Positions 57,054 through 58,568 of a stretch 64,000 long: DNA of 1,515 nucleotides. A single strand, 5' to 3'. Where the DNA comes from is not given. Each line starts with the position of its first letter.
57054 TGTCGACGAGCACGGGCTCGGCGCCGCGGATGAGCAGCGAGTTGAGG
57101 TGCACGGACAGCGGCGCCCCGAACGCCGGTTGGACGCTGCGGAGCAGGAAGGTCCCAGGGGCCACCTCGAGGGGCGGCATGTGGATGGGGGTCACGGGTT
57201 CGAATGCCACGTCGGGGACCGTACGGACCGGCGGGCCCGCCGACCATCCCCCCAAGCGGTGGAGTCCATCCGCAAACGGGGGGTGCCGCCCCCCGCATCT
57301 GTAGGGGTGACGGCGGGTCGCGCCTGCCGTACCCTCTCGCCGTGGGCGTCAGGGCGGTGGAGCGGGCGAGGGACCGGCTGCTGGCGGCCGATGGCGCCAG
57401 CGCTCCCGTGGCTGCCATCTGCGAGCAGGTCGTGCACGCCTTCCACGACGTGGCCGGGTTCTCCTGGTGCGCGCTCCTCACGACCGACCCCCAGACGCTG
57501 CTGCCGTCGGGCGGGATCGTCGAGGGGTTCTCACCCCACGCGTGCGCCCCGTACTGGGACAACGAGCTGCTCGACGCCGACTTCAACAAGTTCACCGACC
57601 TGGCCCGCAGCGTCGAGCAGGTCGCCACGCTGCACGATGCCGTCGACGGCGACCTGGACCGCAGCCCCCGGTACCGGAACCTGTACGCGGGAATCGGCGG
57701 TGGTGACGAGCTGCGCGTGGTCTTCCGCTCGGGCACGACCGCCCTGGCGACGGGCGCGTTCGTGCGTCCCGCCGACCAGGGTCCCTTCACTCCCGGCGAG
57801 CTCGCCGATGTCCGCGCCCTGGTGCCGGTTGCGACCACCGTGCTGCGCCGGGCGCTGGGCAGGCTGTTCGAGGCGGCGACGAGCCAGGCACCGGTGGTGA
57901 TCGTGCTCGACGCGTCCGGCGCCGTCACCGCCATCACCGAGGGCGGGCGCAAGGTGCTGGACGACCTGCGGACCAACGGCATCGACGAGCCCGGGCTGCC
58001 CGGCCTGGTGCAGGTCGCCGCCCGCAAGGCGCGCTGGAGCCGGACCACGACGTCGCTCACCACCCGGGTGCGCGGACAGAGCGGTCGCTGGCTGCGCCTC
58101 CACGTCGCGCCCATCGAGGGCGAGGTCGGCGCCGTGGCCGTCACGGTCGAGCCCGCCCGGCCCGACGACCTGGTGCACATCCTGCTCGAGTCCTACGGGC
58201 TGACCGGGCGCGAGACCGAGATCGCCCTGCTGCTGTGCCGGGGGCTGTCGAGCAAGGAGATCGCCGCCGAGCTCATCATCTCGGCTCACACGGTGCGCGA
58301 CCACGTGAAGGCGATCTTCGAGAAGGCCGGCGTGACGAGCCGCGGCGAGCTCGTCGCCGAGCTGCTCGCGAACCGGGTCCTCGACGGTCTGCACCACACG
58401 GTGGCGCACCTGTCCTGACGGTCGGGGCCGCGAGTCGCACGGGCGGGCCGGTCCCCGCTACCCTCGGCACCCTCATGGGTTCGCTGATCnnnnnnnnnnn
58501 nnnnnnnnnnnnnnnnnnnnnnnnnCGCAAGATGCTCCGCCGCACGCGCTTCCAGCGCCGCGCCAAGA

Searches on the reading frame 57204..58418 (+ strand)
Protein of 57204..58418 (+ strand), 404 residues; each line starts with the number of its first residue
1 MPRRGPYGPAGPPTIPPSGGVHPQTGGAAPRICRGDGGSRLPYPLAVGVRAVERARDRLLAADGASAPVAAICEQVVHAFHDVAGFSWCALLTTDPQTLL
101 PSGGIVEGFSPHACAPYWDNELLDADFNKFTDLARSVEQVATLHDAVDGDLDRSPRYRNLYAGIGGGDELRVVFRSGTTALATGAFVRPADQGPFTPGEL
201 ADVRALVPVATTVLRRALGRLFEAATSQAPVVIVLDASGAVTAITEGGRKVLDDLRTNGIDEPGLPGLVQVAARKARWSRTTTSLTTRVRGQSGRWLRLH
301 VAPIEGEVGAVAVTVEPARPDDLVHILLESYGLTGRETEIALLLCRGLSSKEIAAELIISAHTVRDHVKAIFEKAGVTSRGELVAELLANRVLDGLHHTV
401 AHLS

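Call 60: search_protein_families(library=pfam, proteins=[window:57204-58418:+], max_evalue=0.0001)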
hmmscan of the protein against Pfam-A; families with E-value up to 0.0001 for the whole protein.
window:57204-58418:+ (404 aa): 1 family
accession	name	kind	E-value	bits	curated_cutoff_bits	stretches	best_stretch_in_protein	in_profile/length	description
PF00196.25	GerE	-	1.5e-12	47.4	23.5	1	333-384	3-54/57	Bacterial regulatory proteins, luxR family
